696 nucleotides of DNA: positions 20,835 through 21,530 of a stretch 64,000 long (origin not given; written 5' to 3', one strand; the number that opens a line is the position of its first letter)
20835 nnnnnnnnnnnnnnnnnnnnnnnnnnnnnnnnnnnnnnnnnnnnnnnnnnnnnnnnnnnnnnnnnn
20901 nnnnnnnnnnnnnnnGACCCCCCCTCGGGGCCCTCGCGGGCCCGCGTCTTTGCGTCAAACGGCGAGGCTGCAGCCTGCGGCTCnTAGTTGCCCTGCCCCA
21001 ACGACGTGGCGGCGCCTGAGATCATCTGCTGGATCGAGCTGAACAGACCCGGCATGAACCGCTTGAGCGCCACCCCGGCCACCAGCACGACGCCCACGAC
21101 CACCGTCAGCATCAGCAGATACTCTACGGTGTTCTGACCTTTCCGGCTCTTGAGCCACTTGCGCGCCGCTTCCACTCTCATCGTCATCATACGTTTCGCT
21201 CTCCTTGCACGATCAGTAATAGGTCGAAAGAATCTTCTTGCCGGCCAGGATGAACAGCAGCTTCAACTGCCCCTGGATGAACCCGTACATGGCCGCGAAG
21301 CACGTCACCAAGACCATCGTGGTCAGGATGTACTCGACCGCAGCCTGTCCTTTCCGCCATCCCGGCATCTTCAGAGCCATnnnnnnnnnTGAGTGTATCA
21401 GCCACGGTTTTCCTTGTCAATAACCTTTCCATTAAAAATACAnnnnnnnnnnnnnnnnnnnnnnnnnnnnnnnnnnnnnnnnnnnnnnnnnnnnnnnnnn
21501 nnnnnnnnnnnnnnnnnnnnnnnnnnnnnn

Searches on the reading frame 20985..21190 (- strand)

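Call 71: search_protein_families(library=pfam, proteins=[window:20985-21190:-], max_evalue=1)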
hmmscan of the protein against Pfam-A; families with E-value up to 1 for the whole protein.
window:20985-21190:- (68 aa): 4 families
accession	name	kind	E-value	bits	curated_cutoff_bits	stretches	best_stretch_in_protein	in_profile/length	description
PF04021.17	Class_IIIsignal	-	5.4e-05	23.4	23.7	1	16-39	1-24/27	Class III signal peptide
PF16982.10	Flp1_like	-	0.00013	21.8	33.5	1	12-56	2-46/49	Putative Flagellin, Flp1-like, domain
PF01594.21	AI-2E_transport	-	0.012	15.2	34.3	1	7-63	36-96/327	AI-2E family transporter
PF19629.4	DUF6133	-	0.015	15.8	27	1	9-58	8-62/65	Family of unknown function (DUF6133)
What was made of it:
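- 20985..21380 (-): Two small Flp-type pilin genes (55 and 68 aa, with G-x-x-x-V-E-Y motifs). Weak Class_IIIsignal and Flp1_like hits below Pfam's cut-offs (call 71).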

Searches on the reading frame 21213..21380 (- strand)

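Call 71: search_protein_families(library=pfam, proteins=[window:21213-21380:-], max_evalue=1)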
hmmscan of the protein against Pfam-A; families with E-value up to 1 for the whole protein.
window:21213-21380:- (55 aa): 3 families
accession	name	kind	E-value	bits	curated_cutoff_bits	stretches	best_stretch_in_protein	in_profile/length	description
PF06645.18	SPC12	-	0.0097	16.4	23.6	1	10-47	4-42/71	Microsomal signal peptidase 12 kDa subunit (SPC12)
PF04021.17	Class_IIIsignal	-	0.026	14.9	23.7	1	9-33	1-26/27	Class III signal peptide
PF07811.17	TadE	-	0.037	14.6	22.9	1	11-31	1-21/43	TadE-like protein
